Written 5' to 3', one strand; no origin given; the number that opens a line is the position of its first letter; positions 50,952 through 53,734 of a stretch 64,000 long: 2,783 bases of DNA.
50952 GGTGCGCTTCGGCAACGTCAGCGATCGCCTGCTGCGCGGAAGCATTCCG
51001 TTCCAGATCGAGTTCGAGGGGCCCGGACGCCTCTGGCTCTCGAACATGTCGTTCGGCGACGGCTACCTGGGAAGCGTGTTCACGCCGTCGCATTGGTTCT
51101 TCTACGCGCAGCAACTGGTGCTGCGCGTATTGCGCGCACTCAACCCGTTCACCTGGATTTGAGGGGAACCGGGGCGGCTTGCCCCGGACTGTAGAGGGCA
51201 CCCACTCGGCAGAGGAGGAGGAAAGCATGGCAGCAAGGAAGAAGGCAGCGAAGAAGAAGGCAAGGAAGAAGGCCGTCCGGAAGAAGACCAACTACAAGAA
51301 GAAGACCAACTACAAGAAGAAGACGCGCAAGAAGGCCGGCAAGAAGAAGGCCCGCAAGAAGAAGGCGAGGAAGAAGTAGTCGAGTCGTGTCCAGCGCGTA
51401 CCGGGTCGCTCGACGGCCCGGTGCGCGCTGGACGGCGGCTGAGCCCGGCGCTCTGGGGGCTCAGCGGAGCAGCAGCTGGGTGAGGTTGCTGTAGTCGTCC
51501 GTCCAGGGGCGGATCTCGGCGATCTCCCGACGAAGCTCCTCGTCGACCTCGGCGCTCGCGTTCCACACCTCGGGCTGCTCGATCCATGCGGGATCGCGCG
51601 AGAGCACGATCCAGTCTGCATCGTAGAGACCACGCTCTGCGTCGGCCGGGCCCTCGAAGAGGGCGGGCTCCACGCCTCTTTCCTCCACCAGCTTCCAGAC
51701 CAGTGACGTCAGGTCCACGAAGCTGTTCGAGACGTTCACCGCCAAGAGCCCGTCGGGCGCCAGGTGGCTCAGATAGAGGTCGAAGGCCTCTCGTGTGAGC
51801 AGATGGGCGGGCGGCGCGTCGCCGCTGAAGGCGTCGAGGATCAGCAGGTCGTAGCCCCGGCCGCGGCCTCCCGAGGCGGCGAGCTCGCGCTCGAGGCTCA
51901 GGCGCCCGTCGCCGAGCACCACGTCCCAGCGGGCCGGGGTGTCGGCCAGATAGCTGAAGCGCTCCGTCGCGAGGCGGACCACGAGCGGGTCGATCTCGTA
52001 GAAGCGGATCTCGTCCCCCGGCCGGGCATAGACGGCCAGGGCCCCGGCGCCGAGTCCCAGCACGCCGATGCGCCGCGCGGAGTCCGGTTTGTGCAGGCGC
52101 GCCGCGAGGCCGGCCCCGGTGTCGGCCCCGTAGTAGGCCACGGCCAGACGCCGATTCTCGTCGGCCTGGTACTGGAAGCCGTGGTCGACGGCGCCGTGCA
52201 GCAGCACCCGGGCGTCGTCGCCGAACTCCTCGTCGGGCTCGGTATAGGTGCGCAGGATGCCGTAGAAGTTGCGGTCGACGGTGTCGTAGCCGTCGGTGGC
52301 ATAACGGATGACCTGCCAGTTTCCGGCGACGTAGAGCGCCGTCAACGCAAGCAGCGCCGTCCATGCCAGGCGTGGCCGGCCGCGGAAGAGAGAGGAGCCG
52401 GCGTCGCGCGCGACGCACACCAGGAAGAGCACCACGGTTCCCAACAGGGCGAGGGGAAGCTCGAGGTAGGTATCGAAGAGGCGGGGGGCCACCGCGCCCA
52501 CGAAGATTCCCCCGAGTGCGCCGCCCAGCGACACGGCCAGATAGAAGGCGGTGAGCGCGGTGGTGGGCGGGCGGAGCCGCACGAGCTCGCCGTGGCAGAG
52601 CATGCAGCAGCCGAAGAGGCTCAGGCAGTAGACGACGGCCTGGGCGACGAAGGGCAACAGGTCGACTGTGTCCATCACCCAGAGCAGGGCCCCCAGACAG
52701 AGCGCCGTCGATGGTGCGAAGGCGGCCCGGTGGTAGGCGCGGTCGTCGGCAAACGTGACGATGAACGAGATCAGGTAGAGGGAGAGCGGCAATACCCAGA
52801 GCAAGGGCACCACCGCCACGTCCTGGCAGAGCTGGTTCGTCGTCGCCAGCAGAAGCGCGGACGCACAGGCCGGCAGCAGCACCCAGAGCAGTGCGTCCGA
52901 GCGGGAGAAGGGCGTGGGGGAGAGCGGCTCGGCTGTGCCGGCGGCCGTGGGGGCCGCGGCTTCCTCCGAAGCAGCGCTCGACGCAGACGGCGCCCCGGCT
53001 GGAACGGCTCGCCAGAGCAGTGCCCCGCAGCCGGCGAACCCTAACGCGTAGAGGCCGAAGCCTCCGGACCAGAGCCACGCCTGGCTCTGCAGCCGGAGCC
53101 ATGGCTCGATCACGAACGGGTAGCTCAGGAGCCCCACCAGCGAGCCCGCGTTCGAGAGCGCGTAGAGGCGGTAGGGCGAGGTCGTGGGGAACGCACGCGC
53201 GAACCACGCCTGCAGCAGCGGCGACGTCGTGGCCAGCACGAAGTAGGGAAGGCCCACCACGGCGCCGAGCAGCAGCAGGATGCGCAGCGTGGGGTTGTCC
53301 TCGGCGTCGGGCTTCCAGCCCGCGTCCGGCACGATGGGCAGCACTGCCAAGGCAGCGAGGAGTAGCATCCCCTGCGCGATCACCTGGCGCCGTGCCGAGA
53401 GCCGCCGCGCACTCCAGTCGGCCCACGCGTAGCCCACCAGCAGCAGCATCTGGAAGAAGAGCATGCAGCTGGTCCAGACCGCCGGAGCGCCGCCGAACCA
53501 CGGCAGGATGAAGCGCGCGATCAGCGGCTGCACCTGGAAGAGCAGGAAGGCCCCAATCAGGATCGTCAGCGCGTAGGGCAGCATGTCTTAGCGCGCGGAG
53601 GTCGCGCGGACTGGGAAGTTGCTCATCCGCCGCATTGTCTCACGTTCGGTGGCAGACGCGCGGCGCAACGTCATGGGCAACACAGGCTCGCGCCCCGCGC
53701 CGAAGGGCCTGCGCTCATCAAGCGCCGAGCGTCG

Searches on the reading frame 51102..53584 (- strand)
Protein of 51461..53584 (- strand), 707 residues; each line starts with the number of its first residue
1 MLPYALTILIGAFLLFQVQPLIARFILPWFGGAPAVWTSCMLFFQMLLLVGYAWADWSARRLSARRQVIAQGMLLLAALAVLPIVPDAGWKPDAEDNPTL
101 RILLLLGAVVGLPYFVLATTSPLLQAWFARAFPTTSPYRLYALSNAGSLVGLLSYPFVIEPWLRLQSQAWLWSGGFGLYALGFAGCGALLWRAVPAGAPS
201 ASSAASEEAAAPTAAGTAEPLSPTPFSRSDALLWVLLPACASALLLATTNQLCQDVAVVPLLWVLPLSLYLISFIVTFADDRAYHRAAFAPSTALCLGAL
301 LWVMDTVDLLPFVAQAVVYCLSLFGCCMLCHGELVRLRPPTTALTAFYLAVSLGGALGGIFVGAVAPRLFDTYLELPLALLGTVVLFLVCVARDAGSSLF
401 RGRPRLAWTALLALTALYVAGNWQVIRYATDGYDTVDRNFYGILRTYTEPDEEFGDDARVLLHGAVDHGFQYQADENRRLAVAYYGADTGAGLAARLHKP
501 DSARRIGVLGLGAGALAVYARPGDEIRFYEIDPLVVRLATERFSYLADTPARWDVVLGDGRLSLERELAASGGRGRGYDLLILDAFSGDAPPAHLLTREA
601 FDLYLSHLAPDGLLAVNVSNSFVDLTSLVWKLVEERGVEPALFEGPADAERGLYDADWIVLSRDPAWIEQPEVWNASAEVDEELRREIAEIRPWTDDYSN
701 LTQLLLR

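Call 5: search_protein_families(library=pfam, proteins=[window:51461-53584:-, window:51102-53501:-])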
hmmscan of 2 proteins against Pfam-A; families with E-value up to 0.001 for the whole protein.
window:51461-53584:- (707 aa): 0 families

window:51102-53501:- (799 aa): 0 families

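Call 44: find_encoding_contigs(protein=window:51461-53584:-, flank=5000, max_places=10)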
Protein window:51461-53584:- (707 aa): 1 contig read that carries it; 1 place shown.
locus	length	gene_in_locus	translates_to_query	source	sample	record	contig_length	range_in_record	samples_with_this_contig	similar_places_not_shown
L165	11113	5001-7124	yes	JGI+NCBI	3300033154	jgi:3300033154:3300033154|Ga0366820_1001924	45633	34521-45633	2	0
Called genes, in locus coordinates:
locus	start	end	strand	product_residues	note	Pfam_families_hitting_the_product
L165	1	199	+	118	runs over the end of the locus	-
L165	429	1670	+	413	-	-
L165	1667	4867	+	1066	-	PF00873:ACR_tran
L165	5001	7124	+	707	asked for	-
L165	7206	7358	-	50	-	-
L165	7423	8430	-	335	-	PF01987:AIM24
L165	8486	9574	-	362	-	-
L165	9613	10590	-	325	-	-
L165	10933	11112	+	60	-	?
